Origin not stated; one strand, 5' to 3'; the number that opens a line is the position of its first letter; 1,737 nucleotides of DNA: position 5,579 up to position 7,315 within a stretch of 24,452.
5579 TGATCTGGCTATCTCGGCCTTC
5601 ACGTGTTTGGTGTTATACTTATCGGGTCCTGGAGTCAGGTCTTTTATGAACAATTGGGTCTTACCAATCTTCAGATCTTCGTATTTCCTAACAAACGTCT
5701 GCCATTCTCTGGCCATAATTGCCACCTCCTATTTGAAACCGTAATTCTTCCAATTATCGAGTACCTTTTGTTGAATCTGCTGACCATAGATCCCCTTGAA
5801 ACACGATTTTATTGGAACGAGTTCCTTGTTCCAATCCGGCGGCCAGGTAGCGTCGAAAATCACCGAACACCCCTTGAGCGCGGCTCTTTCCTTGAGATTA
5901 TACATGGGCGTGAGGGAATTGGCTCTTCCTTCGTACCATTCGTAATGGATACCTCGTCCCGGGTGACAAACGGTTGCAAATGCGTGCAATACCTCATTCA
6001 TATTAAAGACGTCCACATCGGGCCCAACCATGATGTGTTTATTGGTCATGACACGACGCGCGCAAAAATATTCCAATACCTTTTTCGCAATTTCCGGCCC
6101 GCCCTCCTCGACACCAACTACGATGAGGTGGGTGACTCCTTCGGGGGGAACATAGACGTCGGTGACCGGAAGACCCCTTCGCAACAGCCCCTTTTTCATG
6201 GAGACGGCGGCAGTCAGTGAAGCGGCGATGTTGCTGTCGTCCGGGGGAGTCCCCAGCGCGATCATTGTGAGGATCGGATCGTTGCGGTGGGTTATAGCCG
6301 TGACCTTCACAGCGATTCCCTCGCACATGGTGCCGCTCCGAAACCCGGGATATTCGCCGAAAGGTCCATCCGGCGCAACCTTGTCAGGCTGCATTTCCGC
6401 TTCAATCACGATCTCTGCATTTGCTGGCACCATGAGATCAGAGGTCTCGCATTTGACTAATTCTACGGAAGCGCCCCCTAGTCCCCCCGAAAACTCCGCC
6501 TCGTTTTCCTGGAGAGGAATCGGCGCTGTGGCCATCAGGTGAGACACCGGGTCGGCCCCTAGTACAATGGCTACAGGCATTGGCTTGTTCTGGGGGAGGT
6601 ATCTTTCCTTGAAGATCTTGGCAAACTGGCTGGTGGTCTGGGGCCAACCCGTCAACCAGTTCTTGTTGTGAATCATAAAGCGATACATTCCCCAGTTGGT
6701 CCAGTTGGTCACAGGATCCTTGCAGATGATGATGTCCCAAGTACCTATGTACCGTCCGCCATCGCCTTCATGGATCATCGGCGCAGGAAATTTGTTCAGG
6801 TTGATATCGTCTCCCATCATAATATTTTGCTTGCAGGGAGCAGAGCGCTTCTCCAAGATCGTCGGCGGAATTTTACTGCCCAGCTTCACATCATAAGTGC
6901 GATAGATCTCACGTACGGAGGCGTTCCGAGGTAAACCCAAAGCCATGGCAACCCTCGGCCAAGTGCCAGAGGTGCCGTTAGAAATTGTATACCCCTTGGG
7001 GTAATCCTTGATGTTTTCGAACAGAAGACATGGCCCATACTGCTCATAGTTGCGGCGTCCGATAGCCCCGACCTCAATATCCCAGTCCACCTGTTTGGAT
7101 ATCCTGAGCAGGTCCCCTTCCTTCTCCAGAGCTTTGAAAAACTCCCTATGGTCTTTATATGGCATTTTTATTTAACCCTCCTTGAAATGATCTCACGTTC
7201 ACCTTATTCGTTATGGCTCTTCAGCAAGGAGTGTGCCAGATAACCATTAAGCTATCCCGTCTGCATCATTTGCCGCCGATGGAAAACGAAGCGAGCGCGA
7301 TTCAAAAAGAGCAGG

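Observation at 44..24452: Two parallel 'aryl-acid CoA ligase + UbiD-type decarboxylase + TRAP uptake + sigma-54 activator' modules sharing one ubiX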

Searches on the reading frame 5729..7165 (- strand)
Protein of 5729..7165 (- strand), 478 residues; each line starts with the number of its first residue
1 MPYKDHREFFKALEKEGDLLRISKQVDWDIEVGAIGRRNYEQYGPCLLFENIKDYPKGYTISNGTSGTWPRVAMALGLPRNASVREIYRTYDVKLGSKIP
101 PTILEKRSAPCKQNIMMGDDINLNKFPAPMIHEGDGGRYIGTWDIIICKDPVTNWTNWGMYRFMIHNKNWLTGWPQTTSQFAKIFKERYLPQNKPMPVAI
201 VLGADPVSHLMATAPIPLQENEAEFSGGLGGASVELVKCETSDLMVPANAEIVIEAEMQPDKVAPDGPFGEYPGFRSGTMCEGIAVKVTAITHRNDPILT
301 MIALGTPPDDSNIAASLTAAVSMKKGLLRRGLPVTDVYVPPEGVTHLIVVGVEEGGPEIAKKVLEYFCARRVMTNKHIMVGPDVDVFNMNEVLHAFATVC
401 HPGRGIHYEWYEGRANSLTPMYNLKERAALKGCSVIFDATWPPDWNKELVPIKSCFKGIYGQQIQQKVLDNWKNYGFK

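Call 3: search_protein_families(library=pfam, proteins=[window:5729-7165:-])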
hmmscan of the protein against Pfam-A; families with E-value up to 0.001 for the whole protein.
window:5729-7165:- (478 aa): 3 families
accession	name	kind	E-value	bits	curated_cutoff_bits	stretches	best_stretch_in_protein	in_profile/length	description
PF01977.22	UbiD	-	1.7e-63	214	23.3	1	104-307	3-206/206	3-octaprenyl-4-hydroxybenzoate carboxy-lyase Rift-related domain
PF20695.2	UbiD_N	-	1.2e-19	70.6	24.3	1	11-88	2-75/78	3-octaprenyl-4-hydroxybenzoate carboxy-lyase N-terminal domain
PF20696.2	UbiD_C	-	3.6e-14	53.3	24.2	1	326-439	14-127/127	3-octaprenyl-4-hydroxybenzoate carboxy-lyase C-terminal domain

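Call 5: search_protein_families(library=ncbifam, proteins=[window:5729-7165:-])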
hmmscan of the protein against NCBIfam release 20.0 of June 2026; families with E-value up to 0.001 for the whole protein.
window:5729-7165:- (478 aa): 7 families
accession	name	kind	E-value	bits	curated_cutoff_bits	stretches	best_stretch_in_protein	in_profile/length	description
TIGR02723.1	phenyl_P_alpha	equivalog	2e-112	376.3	564.6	1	4-478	8-482/485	phenylphosphate carboxylase subunit alpha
TIGR00148.1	TIGR00148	subfamily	1.2e-84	284.5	244.85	1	7-404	2-405/438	UbiD family decarboxylase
NF041219.1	BagN_FevL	exception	1.8e-81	274.1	1000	1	3-473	17-501/502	bagremycin/ferroverdin biosynthesis UbiD family decarboxylase BagN/FevL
NF041204.1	VdcC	exception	5.7e-75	252.5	650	1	3-443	1-439/467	non-oxidative hydroxyarylic acid decarboxylases subunit C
TIGR03701.1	mena_SCO4490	equivalog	1.6e-59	201.8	495.9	1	8-404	1-409/433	menaquinone biosynthesis decarboxylase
NF008175.0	PRK10922.1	equivalog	7.2e-55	186.4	788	1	1-404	4-425/497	4-hydroxy-3-polyprenylbenzoate decarboxylase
TIGR02724.1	phenyl_P_beta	equivalog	3.5e-49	167.4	468.95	1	5-476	2-470/472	phenylphosphate carboxylase subunit beta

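Call 7: search_solved_structures(query=window:5729-7165:-, max_evalue=0.00001)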
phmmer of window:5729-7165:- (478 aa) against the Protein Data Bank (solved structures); distinct sequences matched with E-value up to 0.00001: 40.
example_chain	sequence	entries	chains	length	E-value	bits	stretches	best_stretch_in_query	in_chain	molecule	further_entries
9gqr_A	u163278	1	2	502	9.9e-73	248.9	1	6-478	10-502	decarboxylase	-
6ev9_A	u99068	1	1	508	3e-70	240.7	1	7-477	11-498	Ferulic acid decarboxylase 1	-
7nf3_A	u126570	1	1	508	5.5e-70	239.9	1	7-477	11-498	Ferulic acid decarboxylase 1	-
6tie_AAA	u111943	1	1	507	5.8e-70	239.8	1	7-477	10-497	Ferulic acid decarboxylase 1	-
6tib_AAA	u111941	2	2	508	5.8e-70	239.8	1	7-477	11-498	Ferulic acid decarboxylase 1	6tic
6r2z_A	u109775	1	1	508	1.1e-69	238.9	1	7-477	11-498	Ferulic acid decarboxylase 1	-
4za4_A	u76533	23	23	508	1.1e-69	238.9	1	7-477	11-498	Fdc1 | Putative uncharacterized protein An03g06590 | A niger Fdc1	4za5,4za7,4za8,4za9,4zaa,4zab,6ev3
7abn_D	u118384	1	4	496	1.2e-69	238.7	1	5-477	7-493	UbiD-like decarboxylase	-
8oeo_A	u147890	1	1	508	1.3e-69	238.7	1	7-477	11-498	Ferulic acid decarboxylase 1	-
4ip2_A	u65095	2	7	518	1.5e-69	238.4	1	5-477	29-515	Aromatic Acid Decarboxylase | PA0254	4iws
8oeh_A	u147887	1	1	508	1.5e-69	238.4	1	7-477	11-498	Ferulic acid decarboxylase 1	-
6ev8_A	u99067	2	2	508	2.1e-69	238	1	7-477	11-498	Ferulic acid decarboxylase 1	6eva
8crd_A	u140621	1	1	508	2.1e-69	238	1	7-477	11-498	Ferulic acid decarboxylase 1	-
7abo_C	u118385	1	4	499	2.3e-69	237.8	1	5-477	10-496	UbiD-like decarboxylase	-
6ev5_A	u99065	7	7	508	2.8e-69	237.5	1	7-477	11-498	Ferulic acid decarboxylase 1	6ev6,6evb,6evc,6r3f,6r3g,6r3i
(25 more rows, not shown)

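Call 14: find_homologous_proteins(query=window:5729-7165:-, max_evalue=1e-20)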
Query window:5729-7165:- (478 aa): 3477 proteins with E <= 1e-20 among 8000 candidates; the best 120 are listed.
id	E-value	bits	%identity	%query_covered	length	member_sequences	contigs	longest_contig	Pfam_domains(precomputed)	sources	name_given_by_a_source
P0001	0.0e+0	1111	97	100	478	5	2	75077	PF20696.3,PF01977.23,PF20695.3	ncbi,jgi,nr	ncbi:MAG: UbiD family decarboxylase [Desulfobacteraceae bacterium]|nr:MAG: UbiD family decarboxylase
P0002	1.3e-275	933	78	100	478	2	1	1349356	PF20696.3,PF01977.23,PF20695.3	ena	-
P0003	7.6e-272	921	77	99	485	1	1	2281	PF20696.3,PF01977.23,PF20695.3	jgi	-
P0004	1.2e-271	920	77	100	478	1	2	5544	PF20696.3,PF01977.23,PF20695.3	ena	-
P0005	3.2e-257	872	74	100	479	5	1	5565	PF20696.3,PF01977.23,PF20695.3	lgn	-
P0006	1.2e-256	871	73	100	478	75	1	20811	PF20696.3,PF01977.23,PF20695.3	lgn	-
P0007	3.4e-256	869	73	100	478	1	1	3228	PF20696.3,PF01977.23,PF20695.3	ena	-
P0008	4.9e-256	869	73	100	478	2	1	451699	PF20696.3,PF01977.23,PF20695.3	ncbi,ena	-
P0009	1.5e-255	867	73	100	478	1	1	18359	PF20696.3,PF01977.23,PF20695.3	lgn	-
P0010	5.9e-255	865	71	100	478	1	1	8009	PF20696.3,PF01977.23,PF20695.3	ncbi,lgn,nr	ncbi:MAG: UbiD family decarboxylase [Desulfobacterales bacterium]|nr:UbiD family decarboxylase [Desu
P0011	1.1e-253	861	73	100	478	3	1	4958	PF20696.3,PF01977.23,PF20695.3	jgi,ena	-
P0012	1.1e-253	861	73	100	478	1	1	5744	PF20696.3,PF01977.23,PF20695.3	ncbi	-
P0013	1.8e-253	860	72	100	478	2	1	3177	PF20696.3,PF01977.23,PF20695.3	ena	-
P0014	5.3e-253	858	72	100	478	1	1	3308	PF20696.3,PF01977.23,PF20695.3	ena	-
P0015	7.6e-252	855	72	100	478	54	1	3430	PF20696.3,PF01977.23,PF20695.3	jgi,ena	-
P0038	6.8e-245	832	71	100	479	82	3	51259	PF20696.3,PF01977.23,PF20695.3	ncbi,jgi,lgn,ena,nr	ncbi:MAG: UbiD family decarboxylase [Syntrophorhabdaceae bacterium]|nr:UbiD family decarboxylase [Sy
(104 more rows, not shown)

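Call 16: find_encoding_contigs(protein=P0038, flank=10000, max_places=3)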
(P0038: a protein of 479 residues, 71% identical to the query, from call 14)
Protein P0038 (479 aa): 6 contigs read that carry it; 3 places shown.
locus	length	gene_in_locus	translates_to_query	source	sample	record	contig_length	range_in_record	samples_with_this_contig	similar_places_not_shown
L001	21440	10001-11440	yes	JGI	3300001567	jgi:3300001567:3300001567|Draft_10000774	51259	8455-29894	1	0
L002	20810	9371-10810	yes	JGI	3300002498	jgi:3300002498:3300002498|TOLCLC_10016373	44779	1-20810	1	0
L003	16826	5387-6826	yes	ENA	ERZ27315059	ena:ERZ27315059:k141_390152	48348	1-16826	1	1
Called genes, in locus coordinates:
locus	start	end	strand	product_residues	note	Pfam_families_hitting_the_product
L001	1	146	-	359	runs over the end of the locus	-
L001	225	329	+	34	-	-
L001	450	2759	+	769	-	PF00989:PAS (faint), PF08448:PAS_4 (weak), PF12860:PAS_7 (faint), PF13188:PAS_8 (faint), PF08447:PAS_3 (faint), PF13426:PAS_9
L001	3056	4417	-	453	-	PF01935:DUF87 (faint), PF05872:HerA_C, PF10412:TrwB_AAD_bind (faint)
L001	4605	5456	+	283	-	-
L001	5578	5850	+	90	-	-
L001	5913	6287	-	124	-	-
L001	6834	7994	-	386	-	-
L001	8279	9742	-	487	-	-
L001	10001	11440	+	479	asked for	PF20695:UbiD_N, PF01977:UbiD, PF20696:UbiD_C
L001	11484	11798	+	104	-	-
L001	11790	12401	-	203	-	PF02441:Flavoprotein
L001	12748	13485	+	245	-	PF00392:GntR, PF07729:FCD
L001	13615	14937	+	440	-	PF00501:AMP-binding, PF14535:AMP-binding_C_2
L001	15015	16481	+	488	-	PF20695:UbiD_N, PF01977:UbiD, PF20696:UbiD_C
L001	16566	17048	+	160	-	PF04290:DctQ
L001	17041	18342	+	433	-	PF06808:DctM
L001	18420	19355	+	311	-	PF03480:DctP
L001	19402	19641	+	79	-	-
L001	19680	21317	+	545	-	PF00724:Oxidored_FMN, PF01266:DAO (faint), PF07992:Pyr_redox_2, PF03486:HI0933_like (faint), PF13450:NAD_binding_8 (weak)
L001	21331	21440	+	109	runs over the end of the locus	-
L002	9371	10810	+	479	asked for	PF20695:UbiD_N, PF01977:UbiD, PF20696:UbiD_C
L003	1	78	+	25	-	?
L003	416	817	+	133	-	PF01797:Y1_Tnp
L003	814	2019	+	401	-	PF12323:HTH_OrfB_IS605, PF01385:OrfB_IS605, PF07282:Cas12f1-like_TNB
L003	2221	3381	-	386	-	PF14516:AAA_35 (faint), PF01637:ATPase_2, PF13191:AAA_16 (weak)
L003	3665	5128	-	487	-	PF00158:Sigma54_activat, PF14532:Sigma54_activ_2, PF01078:Mg_chelatase (faint), PF07728:AAA_5 (weak), PF25601:AAA_lid_14, PF02954:HTH_8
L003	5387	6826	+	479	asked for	PF20695:UbiD_N, PF01977:UbiD, PF20696:UbiD_C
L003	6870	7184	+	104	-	-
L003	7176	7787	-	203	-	PF02441:Flavoprotein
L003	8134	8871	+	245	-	PF00392:GntR, PF07729:FCD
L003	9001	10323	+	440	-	PF00501:AMP-binding, PF14535:AMP-binding_C_2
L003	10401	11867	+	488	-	PF20695:UbiD_N, PF01977:UbiD, PF20696:UbiD_C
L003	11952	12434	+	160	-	PF04290:DctQ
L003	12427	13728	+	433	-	PF06808:DctM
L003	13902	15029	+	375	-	PF03480:DctP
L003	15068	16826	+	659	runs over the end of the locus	PF00724:Oxidored_FMN, PF01266:DAO (faint), PF07992:Pyr_redox_2 (weak), PF00070:Pyr_redox (faint), PF00890:FAD_binding_2 (faint), PF13450:NAD_binding_8 (weak), PF13738:Pyr_redox_3 (weak), PF07992:Pyr_redox_2, +1 more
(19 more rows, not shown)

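Call 28: search_protein_families(library=pfam, proteins=[L001:11484-11798:+, L001:13615-14937:+, L001:15015-16481:+], max_evalue=0.01)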
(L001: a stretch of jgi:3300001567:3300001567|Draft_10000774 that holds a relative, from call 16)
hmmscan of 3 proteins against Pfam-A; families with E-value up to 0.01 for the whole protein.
L001:11484-11798:+ (104 aa): 0 families

L001:13615-14937:+ (440 aa): 2 families
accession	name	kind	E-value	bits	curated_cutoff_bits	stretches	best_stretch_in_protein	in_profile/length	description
PF00501.34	AMP-binding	-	1.9e-14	53.7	29.9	1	90-295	161-375/384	AMP-binding enzyme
PF14535.12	AMP-binding_C_2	-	4.6e-13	49.7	25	1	346-436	2-96/96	AMP-binding enzyme C-terminal domain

L001:15015-16481:+ (488 aa): 3 families
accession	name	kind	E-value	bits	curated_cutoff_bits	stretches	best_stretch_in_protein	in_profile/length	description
PF01977.22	UbiD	-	2.6e-70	236.3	23.3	1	105-304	6-206/206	3-octaprenyl-4-hydroxybenzoate carboxy-lyase Rift-related domain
PF20696.2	UbiD_C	-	2e-27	96.1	24.2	1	327-425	19-116/127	3-octaprenyl-4-hydroxybenzoate carboxy-lyase C-terminal domain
PF20695.2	UbiD_N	-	1e-17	64.4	24.3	1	12-89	1-76/78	3-octaprenyl-4-hydroxybenzoate carboxy-lyase N-terminal domain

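Call 36: find_encoding_contigs(protein=P0002, flank=10000, max_places=1)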
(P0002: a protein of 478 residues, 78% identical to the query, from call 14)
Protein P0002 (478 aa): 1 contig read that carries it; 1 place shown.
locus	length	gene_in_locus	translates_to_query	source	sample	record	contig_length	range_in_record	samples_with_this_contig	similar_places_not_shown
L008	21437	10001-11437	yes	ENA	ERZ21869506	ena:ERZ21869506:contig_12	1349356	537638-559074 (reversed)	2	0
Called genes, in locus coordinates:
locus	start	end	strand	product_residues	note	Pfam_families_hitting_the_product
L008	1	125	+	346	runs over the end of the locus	PF05598:DUF772, PF01609:DDE_Tnp_1, PF13359:DDE_Tnp_4, PF13612:DDE_Tnp_1_3, PF13751:DDE_Tnp_1_6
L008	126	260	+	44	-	-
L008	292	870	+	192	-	PF01609:DDE_Tnp_1, PF13751:DDE_Tnp_1_6 (weak)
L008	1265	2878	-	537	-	PF00890:FAD_binding_2, PF01266:DAO (faint), PF03486:HI0933_like, PF07992:Pyr_redox_2 (weak), PF12831:FAD_oxidored (weak), PF02910:Succ_DH_flav_C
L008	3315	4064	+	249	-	PF00392:GntR, PF08279:HTH_11 (faint), PF14502:HTH_41 (weak), PF07729:FCD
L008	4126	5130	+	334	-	PF04909:Amidohydro_2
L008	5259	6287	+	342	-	PF16868:NMT1_3, PF09084:NMT1 (weak)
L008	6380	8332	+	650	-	PF06808:DctM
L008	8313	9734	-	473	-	PF01078:Mg_chelatase (faint), PF00158:Sigma54_activat, PF14532:Sigma54_activ_2, PF07728:AAA_5 (weak), PF25601:AAA_lid_14, PF02954:HTH_8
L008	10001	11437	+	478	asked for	PF20695:UbiD_N, PF01977:UbiD, PF20696:UbiD_C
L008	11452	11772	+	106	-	-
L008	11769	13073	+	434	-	PF00501:AMP-binding, PF14535:AMP-binding_C_2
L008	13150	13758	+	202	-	PF02441:Flavoprotein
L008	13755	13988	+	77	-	-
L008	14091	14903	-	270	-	PF13276:HTH_21, PF00665:rve, PF13683:rve_3, PF13333:rve_2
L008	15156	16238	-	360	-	PF01548:DEDD_Tnp_IS110, PF02371:Transposase_20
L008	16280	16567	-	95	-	PF01527:HTH_Tnp_1, PF13542:HTH_Tnp_ISL3 (weak), PF13384:HTH_23 (weak), PF13518:HTH_28 (weak), PF13551:HTH_29 (weak)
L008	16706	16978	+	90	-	PF00589:Phage_integrase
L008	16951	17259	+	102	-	PF00589:Phage_integrase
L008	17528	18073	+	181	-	PF00156:Pribosyltran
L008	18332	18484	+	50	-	PF00890:FAD_binding_2 (weak), PF01266:DAO (weak), PF07992:Pyr_redox_2 (weak), PF12831:FAD_oxidored, PF13450:NAD_binding_8 (weak)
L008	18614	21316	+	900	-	PF12838:Fer4_7 (weak), PF00890:FAD_binding_2 (weak), PF01266:DAO (weak), PF07992:Pyr_redox_2 (weak), PF12831:FAD_oxidored (weak), PF13450:NAD_binding_8, PF00037:Fer4, PF14697:Fer4_21, +5 more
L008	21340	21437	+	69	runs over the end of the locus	PF02662:FlpD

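Call 37: find_encoding_contigs(protein=P0008, flank=10000, max_places=1)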
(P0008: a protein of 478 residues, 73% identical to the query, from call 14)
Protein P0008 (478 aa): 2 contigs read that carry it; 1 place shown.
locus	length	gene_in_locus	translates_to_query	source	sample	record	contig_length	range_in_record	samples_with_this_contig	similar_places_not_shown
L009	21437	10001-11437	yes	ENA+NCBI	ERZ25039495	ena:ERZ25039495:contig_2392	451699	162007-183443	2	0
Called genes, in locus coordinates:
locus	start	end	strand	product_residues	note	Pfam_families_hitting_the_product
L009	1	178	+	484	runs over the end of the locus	PF04465:DUF499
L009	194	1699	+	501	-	-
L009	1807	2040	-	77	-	-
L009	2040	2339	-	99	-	-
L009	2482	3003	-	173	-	-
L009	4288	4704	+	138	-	-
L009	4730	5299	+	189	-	PF01609:DDE_Tnp_1, PF13751:DDE_Tnp_1_6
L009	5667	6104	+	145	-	PF00072:Response_reg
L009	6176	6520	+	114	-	-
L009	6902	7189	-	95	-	PF11950:DUF3467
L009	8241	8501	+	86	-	-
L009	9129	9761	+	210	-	PF00392:GntR, PF07729:FCD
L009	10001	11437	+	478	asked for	PF20695:UbiD_N, PF01977:UbiD, PF20696:UbiD_C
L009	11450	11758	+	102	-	-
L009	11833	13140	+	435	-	PF00501:AMP-binding, PF14535:AMP-binding_C_2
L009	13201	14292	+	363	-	PF16868:NMT1_3, PF09084:NMT1 (weak)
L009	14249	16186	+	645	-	PF06808:DctM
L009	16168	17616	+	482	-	PF20695:UbiD_N, PF01977:UbiD, PF20696:UbiD_C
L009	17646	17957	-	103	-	PF09662:Phenyl_P_gamma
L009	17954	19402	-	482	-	PF20695:UbiD_N, PF01977:UbiD, PF20696:UbiD_C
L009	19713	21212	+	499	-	PF00682:HMGL-like, PF02436:PYC_OADA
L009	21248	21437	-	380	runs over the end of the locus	PF01988:VIT1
